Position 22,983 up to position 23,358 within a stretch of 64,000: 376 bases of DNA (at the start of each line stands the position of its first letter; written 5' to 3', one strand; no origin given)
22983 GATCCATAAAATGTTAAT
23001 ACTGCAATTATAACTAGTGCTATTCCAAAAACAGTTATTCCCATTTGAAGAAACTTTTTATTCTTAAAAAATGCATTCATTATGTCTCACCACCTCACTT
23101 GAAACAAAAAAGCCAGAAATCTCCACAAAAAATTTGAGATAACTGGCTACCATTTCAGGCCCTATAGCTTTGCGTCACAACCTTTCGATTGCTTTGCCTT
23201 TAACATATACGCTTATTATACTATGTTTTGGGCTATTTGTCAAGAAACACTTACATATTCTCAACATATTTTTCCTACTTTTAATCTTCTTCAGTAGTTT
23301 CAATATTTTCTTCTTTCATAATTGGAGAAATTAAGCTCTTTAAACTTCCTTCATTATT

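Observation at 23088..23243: GEMM-I riboswitch copy B with a consensus promoter and an overlapping terminator hairpin (likely transcriptional ON-switch)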

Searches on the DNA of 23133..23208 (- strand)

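Call 40: build_rna_model(alignment_id=A2, structure=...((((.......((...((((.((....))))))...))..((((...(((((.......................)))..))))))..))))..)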
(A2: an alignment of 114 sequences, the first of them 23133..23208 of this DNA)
Model R1 built from alignment A2 (114 sequences, 97 columns); structure: as given.
model positions 77; base pairs 21; branch points 1; effective number of sequences 2.15; information 0.734 bits per position. Calibrated on 0.2 Mb of random sequence (short: E-values are rough).
structure used (alignment columns):
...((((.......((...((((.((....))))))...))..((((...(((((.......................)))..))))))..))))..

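Call 41: search_with_rna_model(model_id=R1, sources=[window, L001, L002, L003, L004, L005, L006, L007, L008, L009, L010, L011, L012, L013, L014, L015, L016, L017, L018, L019, L020, L021, L022, L023, L024, L025, L026, L027, L028, L029, L030, L031, L032, L033, L034, L035, L036, L037, L038, L039, L040, L041, L042, L043, L044, L045, L046, L047, L048, L049, L050, L051, L052, L053, L054, L055, L056, L057, L058, L059, L060, L061, L062, L063, L064, L065, L066, L067, L068, L069, L070, L071, L072, L073, L074, L075, L076, L077, L078, L079, L080], max_evalue=0.001)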
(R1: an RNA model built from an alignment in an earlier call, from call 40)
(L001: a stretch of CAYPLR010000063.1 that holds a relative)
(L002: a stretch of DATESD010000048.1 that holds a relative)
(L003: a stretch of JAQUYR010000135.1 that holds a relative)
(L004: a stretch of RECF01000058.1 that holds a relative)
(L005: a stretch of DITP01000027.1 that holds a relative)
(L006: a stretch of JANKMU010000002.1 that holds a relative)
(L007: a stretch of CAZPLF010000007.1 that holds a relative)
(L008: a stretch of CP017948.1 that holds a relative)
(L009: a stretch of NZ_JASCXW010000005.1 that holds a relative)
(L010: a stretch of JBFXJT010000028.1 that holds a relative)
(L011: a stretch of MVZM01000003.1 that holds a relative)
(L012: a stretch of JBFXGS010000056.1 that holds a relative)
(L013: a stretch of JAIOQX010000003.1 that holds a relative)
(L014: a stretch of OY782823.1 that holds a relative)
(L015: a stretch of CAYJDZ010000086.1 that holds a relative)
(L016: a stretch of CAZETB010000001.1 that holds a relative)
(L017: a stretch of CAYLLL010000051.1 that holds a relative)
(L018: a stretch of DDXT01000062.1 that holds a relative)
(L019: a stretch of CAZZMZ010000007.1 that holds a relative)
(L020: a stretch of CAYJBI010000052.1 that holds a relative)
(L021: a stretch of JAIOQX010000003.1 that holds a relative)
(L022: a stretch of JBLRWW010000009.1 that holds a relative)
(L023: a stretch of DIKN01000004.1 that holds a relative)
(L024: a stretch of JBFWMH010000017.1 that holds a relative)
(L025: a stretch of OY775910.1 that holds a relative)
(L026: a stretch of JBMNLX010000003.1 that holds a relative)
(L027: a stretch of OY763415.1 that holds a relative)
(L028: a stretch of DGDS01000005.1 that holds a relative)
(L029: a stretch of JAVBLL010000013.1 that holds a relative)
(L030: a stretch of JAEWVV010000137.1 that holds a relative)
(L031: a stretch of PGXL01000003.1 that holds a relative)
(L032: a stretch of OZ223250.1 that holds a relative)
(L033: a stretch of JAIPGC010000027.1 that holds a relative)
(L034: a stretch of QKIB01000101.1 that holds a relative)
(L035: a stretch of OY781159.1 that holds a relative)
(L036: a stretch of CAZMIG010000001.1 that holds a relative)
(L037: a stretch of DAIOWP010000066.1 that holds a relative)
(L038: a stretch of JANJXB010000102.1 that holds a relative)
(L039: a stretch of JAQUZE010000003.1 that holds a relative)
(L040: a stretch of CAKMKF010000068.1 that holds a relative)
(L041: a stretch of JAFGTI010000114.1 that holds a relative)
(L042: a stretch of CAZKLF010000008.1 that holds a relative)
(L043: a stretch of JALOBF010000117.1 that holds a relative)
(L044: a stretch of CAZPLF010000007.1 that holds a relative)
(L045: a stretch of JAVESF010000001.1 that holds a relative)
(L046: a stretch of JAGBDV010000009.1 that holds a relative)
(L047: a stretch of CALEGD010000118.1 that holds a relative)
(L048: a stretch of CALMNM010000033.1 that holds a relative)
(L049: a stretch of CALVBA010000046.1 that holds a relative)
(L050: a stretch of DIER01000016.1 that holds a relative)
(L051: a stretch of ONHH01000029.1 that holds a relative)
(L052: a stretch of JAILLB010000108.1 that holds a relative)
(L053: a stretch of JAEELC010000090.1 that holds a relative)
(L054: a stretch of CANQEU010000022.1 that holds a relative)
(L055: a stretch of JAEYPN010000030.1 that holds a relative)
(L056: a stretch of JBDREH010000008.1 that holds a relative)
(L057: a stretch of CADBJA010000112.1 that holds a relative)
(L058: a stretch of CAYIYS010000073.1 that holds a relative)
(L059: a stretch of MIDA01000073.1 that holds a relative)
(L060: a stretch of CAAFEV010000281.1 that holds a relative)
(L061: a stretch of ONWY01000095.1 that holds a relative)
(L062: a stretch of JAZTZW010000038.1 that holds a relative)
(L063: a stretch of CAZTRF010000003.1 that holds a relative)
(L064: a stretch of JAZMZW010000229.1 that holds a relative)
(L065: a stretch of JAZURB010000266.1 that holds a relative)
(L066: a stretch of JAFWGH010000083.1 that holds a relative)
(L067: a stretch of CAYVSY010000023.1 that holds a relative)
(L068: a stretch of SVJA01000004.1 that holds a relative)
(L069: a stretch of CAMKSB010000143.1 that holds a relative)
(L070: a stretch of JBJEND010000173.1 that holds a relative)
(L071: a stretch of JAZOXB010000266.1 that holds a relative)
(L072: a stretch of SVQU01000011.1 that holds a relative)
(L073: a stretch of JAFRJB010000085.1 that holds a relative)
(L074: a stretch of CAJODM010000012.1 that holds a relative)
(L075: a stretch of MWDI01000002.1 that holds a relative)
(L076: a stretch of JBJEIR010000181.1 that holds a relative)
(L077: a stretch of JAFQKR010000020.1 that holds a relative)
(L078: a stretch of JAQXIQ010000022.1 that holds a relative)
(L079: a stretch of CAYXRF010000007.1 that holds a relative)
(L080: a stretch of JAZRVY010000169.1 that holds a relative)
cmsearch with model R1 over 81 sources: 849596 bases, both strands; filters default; matches with E-value up to 0.001: 83.
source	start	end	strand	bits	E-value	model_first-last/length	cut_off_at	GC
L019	5810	5887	+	95.8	1.2e-22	1-77/77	no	0.38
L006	5690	5765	+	95.4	1.6e-22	1-77/77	no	0.41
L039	5652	5727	+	94.7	2.5e-22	1-77/77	no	0.38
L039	5805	5880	+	94.7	2.5e-22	1-77/77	no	0.38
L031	5818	5895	+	93.5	5.2e-22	1-77/77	no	0.4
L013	5457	5533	+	93.3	5.8e-22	1-77/77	no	0.42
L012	5696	5771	+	92.7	8.4e-22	1-77/77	no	0.39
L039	5456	5531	+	92.6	9.3e-22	1-77/77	no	0.41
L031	5691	5770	+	92.5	9.9e-22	1-77/77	no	0.36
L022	5798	5877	+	92.4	1.1e-21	1-77/77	no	0.35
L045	5797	5873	+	92.3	1.1e-21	1-77/77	no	0.4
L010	5840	5915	+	92.3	1.1e-21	1-77/77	no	0.39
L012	5842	5917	+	92.3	1.1e-21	1-77/77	no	0.39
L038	179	255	+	92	1.4e-21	1-77/77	no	0.42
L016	5820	5895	+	91.7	1.6e-21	1-77/77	no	0.43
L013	5582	5659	+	91.1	2.3e-21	1-77/77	no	0.38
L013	5833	5910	+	90.7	3e-21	1-77/77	no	0.4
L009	5826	5901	+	90.6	3.3e-21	1-77/77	no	0.42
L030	1207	1285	+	90.5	3.4e-21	1-77/77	no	0.44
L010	5685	5761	+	90.3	3.9e-21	1-77/77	no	0.4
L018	4340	4415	+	90.1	4.2e-21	1-77/77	no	0.46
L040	5828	5905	+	90.1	4.4e-21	1-77/77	no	0.4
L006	5825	5900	+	90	4.7e-21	1-77/77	no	0.39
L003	1108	1188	+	89.4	6.9e-21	1-77/77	no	0.43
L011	5819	5894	+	89.3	7.3e-21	1-77/77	no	0.41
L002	242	322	+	89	8.5e-21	1-77/77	no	0.41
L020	2951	3026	+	89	8.6e-21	1-77/77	no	0.46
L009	5691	5766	+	88.9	9e-21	1-77/77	no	0.45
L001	115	197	+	88.8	9.9e-21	1-77/77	no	0.4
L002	125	205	+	88.6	1.1e-20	1-77/77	no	0.43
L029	5862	5937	+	87.9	1.7e-20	1-77/77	no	0.43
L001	241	324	+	87.9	1.8e-20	1-77/77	no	0.44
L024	5734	5811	+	87.2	2.6e-20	1-77/77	no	0.4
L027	5734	5811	+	86.9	3.2e-20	1-77/77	no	0.41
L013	5712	5789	+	86.2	4.9e-20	1-77/77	no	0.41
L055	5809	5886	+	86.1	5.3e-20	1-77/77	no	0.38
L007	5668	5744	+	86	5.7e-20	1-77/77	no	0.4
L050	5816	5892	+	85.7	6.9e-20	1-77/77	no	0.47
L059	5819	5895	+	85.7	6.9e-20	1-77/77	no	0.47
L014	5847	5932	+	85.6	7.4e-20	1-77/77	no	0.38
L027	5607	5685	+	85.4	8.1e-20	1-77/77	no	0.42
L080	5829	5906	+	85.4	8.4e-20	1-77/77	no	0.38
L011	5669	5745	+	85.1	9.8e-20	1-77/77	no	0.4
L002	364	440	+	84.8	1.2e-19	1-77/77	no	0.51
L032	5849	5932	+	84.7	1.3e-19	1-77/77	no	0.39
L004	5676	5753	+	84.6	1.3e-19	1-77/77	no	0.53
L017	4913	4989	+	84.6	1.3e-19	1-77/77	no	0.49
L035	5699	5776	+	84.4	1.6e-19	1-77/77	no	0.45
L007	5530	5606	+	84.3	1.7e-19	1-77/77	no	0.42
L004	5551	5629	+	83.7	2.3e-19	1-77/77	no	0.46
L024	5853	5930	+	83.6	2.6e-19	1-77/77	no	0.41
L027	5853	5930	+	83.6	2.6e-19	1-77/77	no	0.41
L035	5835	5911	+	83.6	2.6e-19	1-77/77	no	0.47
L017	5046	5121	+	83.4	2.9e-19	1-77/77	no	0.47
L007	5808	5884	+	83.4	2.9e-19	1-77/77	no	0.43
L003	1229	1311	+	82.7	4.5e-19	1-77/77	no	0.42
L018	4536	4611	+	82.1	6.4e-19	1-77/77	no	0.42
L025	5581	5657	+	82.1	6.5e-19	1-77/77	no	0.44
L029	5685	5759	+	81.8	7.8e-19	1-77/77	no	0.45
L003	987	1068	+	81.8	8e-19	1-77/77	no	0.43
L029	5537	5612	+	81.7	8.1e-19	1-77/77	no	0.46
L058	1890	1969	+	81.7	8.1e-19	1-77/77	no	0.36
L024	5609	5689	+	81.7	8.6e-19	1-77/77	no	0.38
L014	5692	5776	+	81.6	8.9e-19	1-77/77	no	0.4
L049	1787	1868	+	81.2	1.2e-18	1-77/77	no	0.4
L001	1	79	+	80.9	1.4e-18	4-77/77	5'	0.44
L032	5697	5777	+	79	4.5e-18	1-77/77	no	0.44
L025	5700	5776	+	78.6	5.9e-18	1-77/77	no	0.45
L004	5802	5880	+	77.8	9.5e-18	1-77/77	no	0.52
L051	3812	3894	+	77.8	9.5e-18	1-77/77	no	0.36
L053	3791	3868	+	77.8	9.8e-18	1-77/77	no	0.36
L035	5580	5656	+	76.4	2.3e-17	1-77/77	no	0.45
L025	5834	5910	+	75.7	3.5e-17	1-77/77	no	0.47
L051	3662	3744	+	75.7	3.5e-17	1-77/77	no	0.37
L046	3757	3838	+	75.6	3.8e-17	1-77/77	no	0.39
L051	6680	6758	+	74.4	8.2e-17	1-77/77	no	0.37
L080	6754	6827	+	72.7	2.4e-16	1-77/77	no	0.39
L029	741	817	+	68.4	3.5e-15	1-77/77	no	0.43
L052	4437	4509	+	59.3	1e-12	1-77/77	no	0.49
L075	192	278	+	44.7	9.2e-09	1-77/77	no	0.48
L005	1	31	+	27.4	0.00049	47-77/77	5'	0.48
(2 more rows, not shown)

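Call 55: search_with_rna_model(model_id=R1, sources=[L081, L082, L083, L084, L085, L086, L087, L088, L089, L090, L091, L092, L093, L094, L095, L096, L097, L098, L099, L100, L101, L102, L103, L104, L105, L106, L107, L108, L109, L110, L111, L112, L113, L114, L115, L116, L117, L118, L119, L120, L121, L122, L123, L124, L125, L126, L127, L128, L129, L130, L131, L132, L133, L134, L135, L136, L137, L138, L139, L140, L141, L142, L143, L144, L145, L146, L147, L148, L149, L150, L151, L152, L153, L154, L155, L156, L157, L158, L159, L160, L161, L162, L163, L164, L165, L166, L167, L168, L169, L170, L171, L172, L173], max_evalue=0.001)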
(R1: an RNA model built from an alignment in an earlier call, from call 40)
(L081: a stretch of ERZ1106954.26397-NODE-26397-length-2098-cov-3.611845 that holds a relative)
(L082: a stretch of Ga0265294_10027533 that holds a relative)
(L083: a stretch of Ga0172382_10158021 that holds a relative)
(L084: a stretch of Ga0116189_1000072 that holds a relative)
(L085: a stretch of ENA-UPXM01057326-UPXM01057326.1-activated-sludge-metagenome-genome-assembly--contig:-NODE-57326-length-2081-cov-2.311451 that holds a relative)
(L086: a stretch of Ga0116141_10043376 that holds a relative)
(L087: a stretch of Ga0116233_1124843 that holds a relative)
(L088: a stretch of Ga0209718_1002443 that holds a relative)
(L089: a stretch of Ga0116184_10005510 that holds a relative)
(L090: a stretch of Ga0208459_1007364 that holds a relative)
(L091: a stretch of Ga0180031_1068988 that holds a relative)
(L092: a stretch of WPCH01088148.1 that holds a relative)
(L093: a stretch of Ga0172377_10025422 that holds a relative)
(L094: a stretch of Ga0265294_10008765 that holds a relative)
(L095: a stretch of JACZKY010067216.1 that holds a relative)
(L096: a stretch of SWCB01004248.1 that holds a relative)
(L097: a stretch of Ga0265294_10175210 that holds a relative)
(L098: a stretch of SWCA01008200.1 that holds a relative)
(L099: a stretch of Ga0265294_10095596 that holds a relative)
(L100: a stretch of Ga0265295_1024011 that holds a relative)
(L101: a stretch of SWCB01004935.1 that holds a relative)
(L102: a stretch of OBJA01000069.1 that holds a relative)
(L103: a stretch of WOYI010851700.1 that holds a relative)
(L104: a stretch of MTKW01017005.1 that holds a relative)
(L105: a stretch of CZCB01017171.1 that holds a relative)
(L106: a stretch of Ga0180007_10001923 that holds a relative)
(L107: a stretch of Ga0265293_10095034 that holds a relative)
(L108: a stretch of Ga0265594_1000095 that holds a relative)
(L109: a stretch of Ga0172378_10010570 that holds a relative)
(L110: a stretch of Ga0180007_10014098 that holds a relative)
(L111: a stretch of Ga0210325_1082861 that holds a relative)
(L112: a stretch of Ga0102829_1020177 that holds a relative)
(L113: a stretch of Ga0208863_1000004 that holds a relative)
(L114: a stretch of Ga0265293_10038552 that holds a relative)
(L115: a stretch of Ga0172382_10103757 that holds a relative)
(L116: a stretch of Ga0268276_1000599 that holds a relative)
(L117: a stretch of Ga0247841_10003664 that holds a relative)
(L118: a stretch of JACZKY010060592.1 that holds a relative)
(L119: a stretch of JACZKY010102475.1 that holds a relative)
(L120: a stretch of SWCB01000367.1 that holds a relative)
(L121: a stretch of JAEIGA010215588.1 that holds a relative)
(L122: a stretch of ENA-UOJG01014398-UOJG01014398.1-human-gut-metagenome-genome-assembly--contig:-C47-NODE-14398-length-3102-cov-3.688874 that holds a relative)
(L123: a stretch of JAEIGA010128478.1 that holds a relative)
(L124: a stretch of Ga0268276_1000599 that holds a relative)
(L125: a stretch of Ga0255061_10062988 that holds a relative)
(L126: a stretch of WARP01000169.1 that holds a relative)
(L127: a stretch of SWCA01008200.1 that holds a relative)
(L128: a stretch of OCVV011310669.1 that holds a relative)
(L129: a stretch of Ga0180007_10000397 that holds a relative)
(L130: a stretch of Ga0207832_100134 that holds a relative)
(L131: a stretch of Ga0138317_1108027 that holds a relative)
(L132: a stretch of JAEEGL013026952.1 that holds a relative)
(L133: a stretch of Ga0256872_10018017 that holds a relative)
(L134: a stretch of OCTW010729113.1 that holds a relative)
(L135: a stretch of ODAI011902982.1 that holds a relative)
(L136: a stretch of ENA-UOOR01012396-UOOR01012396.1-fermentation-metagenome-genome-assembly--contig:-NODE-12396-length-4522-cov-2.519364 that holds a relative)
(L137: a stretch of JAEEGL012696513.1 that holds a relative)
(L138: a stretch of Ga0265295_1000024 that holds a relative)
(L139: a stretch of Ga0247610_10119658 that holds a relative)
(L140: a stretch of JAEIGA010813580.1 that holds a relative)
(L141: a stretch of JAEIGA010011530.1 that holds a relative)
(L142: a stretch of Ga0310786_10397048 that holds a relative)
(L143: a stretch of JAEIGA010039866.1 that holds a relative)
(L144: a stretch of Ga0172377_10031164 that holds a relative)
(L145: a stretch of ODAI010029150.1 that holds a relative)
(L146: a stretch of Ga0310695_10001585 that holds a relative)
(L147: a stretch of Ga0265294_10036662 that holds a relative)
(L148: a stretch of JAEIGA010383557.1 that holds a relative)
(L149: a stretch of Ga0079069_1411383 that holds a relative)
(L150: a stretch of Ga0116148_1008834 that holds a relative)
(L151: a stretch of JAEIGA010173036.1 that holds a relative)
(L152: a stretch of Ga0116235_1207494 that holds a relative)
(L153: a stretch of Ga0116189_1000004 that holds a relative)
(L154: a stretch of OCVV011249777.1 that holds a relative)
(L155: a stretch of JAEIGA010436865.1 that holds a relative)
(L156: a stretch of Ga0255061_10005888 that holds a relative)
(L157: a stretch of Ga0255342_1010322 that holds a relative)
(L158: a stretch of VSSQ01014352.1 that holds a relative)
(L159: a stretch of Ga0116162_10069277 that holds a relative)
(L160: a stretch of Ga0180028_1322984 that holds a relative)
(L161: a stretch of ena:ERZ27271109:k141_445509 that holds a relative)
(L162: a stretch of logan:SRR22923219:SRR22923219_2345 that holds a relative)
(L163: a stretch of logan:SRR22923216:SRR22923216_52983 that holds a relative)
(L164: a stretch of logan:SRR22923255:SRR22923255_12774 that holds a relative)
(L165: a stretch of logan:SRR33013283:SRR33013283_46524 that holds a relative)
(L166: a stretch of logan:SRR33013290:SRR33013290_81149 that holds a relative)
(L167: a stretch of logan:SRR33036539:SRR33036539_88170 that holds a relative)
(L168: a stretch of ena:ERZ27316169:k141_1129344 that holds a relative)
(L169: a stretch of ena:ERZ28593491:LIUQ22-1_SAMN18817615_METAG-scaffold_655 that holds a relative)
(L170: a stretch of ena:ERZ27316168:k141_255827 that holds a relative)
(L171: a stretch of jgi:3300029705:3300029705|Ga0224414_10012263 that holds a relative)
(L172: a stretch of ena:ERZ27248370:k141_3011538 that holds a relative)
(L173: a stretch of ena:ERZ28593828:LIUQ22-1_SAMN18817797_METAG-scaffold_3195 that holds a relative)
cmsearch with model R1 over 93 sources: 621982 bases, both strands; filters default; matches with E-value up to 0.001: 95.
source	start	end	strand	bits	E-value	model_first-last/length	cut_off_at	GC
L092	5809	5885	+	96.5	5.9e-23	1-77/77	no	0.4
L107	839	915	+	95.3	1.2e-22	1-77/77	no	0.45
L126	5804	5879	+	93.1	4.8e-22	1-77/77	no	0.38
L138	5797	5873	+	92.3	7.8e-22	1-77/77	no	0.4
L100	683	758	+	91.7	1.2e-21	1-77/77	no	0.43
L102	5609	5684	+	91.5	1.3e-21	1-77/77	no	0.41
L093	1750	1826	+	91.3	1.5e-21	1-77/77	no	0.43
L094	736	812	+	91.3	1.5e-21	1-77/77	no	0.43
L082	4232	4311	+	90.9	1.9e-21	1-77/77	no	0.44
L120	5585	5660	+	90.6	2.3e-21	1-77/77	no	0.42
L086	90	172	+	89.7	4.2e-21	1-77/77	no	0.41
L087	2632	2714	+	89.7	4.2e-21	1-77/77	no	0.41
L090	5028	5110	+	89.7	4.2e-21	1-77/77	no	0.41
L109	5849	5924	+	89.6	4.4e-21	1-77/77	no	0.37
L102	5454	5530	+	89.5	4.6e-21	1-77/77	no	0.38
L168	4801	4876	+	89.5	4.7e-21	1-77/77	no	0.41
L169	4801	4876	+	89.5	4.7e-21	1-77/77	no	0.41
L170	3343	3418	+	89.5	4.7e-21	1-77/77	no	0.41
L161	4717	4792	+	89.5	4.7e-21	1-77/77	no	0.41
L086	209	292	+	89.4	4.9e-21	1-77/77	no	0.42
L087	2751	2834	+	89.4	4.9e-21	1-77/77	no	0.42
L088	5739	5822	+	89.4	4.9e-21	1-77/77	no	0.42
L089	30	113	+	89.4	4.9e-21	1-77/77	no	0.42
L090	5147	5230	+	89.4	4.9e-21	1-77/77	no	0.42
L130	5582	5658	+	89.3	5.3e-21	1-77/77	no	0.43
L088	5619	5702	+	89.1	5.9e-21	1-77/77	no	0.42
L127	5833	5911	+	89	6.3e-21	1-77/77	no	0.37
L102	5808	5883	+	88.6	8.3e-21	1-77/77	no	0.38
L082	4347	4429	+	88.1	1.1e-20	1-77/77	no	0.45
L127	5586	5662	+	87.9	1.2e-20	1-77/77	no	0.44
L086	336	419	+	87.9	1.3e-20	1-77/77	no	0.44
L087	2878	2961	+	87.9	1.3e-20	1-77/77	no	0.44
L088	5866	5949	+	87.9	1.3e-20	1-77/77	no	0.44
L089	157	240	+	87.9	1.3e-20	1-77/77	no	0.44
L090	5274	5357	+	87.9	1.3e-20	1-77/77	no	0.44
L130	5832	5911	+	87.7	1.5e-20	1-77/77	no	0.38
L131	2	80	+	86.2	3.7e-20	1-77/77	no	0.42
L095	92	168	+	86.1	3.9e-20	1-77/77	no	0.4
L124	5668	5744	+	86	4.2e-20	1-77/77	no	0.4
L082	4471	4553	+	85.8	4.7e-20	1-77/77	no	0.47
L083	119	201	+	85.8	4.7e-20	1-77/77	no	0.47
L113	5819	5895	+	85.7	5.1e-20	1-77/77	no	0.47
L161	4875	4950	+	85.6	5.2e-20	1-77/77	no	0.43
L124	5530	5606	+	84.3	1.2e-19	1-77/77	no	0.42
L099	840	916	+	83.7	1.8e-19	1-77/77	no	0.53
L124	5808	5884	+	83.4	2.2e-19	1-77/77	no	0.43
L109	5722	5799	+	83.3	2.3e-19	1-77/77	no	0.4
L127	5708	5787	+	83.1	2.5e-19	1-77/77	no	0.4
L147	2554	2635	+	82.6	3.5e-19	1-77/77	no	0.32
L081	426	501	+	82.5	3.7e-19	1-77/77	no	0.42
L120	5835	5912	+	82.1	4.8e-19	1-77/77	no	0.42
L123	2268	2349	+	81.7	6e-19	1-77/77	no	0.39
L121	656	737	+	80.9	1e-18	1-77/77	no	0.39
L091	1926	2007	+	80.8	1e-18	1-77/77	no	0.48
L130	5704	5783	+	80.5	1.3e-18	1-77/77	no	0.41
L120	5708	5786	+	80.5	1.3e-18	1-77/77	no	0.43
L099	964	1041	+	80.4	1.4e-18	1-77/77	no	0.56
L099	1131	1207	+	79.9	1.9e-18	1-77/77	no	0.55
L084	5809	5890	+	79.5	2.4e-18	1-77/77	no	0.45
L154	1448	1524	+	78.5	4.7e-18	1-77/77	no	0.4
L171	478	554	+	78.3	5e-18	1-77/77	no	0.4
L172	478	554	+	78.3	5e-18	1-77/77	no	0.4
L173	115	191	+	78.3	5e-18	1-77/77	no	0.4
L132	3791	3868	+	77.8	7.2e-18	1-77/77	no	0.36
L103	5583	5659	+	77.5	8.2e-18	1-77/77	no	0.44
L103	5701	5777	+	76.9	1.2e-17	1-77/77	no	0.47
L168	11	86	+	75.8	2.4e-17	1-77/77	no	0.38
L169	95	170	+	75.8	2.4e-17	1-77/77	no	0.38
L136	2454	2543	+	75.2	3.6e-17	1-77/77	no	0.41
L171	4817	4894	+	74.7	4.9e-17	1-77/77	no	0.38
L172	4817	4894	+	74.7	4.9e-17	1-77/77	no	0.38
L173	4420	4497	+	73.8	8.6e-17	1-77/77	no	0.38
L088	962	1037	+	73.7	9.1e-17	1-77/77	no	0.41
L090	355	430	+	73.7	9.1e-17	1-77/77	no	0.41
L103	5835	5911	+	73.2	1.3e-16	1-77/77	no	0.48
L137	737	818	+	71.6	3.5e-16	1-77/77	no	0.43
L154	5710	5791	+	71.5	3.6e-16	1-77/77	no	0.44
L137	824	900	+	70.6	6.3e-16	1-77/77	no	0.48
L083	1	77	+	69.7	1.1e-15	7-77/77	5'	0.48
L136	2361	2453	+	67.3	4.9e-15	1-77/77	no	0.44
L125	1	70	+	64.9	2.2e-14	13-77/77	5'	0.37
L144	2209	2294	+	62.3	1.2e-13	1-77/77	no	0.41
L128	1071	1148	+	55.4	8.7e-12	1-77/77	no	0.41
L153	4820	4890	+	47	1.6e-09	1-77/77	no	0.41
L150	4824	4910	+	44.7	6.8e-09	1-77/77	no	0.48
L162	1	35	+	34.9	3.3e-06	42-77/77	5'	0.51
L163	1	35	+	34.9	3.3e-06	42-77/77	5'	0.51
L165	1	35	+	34.6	3.7e-06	42-77/77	5'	0.49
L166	1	35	+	34.6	3.7e-06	42-77/77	5'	0.49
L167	1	35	+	34.6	3.7e-06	42-77/77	5'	0.49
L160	1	73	+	32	2e-05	15-77/77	5'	0.45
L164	1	33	+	31.9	2.1e-05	44-77/77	5'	0.52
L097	1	34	+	30.6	4.6e-05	44-77/77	5'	0.44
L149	1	43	+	28.4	0.00019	17-77/77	5'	0.44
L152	1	43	+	28.4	0.00019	17-77/77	5'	0.44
